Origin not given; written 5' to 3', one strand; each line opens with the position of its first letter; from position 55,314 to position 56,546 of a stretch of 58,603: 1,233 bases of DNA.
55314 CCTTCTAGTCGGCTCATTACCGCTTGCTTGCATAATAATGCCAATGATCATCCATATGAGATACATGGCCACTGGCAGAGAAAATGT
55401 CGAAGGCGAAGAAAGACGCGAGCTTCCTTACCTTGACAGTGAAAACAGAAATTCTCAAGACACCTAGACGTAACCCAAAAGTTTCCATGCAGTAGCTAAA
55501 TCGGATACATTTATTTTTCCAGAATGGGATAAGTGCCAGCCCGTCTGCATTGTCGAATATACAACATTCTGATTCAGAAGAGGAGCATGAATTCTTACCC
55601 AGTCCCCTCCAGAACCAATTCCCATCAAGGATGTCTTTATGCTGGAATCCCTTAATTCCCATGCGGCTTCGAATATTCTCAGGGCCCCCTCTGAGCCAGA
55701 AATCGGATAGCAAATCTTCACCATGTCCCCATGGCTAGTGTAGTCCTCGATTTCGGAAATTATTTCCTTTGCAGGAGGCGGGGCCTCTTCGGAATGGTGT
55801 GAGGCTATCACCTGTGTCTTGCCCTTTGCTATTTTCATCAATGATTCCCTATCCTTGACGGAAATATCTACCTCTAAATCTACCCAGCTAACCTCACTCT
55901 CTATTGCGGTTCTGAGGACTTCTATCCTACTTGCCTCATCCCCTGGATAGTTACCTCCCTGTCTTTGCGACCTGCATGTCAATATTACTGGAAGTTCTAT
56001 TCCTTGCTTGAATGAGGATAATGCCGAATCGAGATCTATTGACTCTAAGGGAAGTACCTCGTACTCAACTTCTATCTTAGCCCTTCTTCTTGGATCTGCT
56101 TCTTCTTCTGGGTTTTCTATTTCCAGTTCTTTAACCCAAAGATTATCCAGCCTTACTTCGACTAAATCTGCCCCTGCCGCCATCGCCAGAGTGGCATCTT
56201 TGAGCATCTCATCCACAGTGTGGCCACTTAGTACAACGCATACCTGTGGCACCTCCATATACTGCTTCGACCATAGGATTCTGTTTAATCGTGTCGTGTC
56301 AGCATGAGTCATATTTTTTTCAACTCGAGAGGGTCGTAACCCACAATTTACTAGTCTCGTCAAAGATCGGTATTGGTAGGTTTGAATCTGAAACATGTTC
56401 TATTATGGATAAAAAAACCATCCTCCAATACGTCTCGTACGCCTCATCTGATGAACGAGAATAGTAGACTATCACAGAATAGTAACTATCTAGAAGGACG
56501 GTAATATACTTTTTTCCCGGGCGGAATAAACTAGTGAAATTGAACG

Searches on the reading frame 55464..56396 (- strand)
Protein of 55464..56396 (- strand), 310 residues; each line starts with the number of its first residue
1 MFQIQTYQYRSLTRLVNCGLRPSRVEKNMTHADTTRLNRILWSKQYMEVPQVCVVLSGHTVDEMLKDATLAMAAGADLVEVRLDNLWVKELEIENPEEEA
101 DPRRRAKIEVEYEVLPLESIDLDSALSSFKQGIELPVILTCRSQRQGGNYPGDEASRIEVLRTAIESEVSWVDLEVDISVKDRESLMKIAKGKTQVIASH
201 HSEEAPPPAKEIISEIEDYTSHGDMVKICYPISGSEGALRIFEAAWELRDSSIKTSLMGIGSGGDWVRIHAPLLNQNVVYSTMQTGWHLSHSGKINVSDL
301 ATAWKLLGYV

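Call 45: search_protein_families(library=pfam, proteins=[window:55464-56396:-], max_evalue=0.001)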
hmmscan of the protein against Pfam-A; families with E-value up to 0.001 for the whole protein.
window:55464-56396:- (310 aa): 1 family
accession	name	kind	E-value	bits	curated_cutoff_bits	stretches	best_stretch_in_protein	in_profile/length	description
PF01487.21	DHquinase_I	-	2.4e-34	119.9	22.2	1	53-302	1-228/230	Type I 3-dehydroquinase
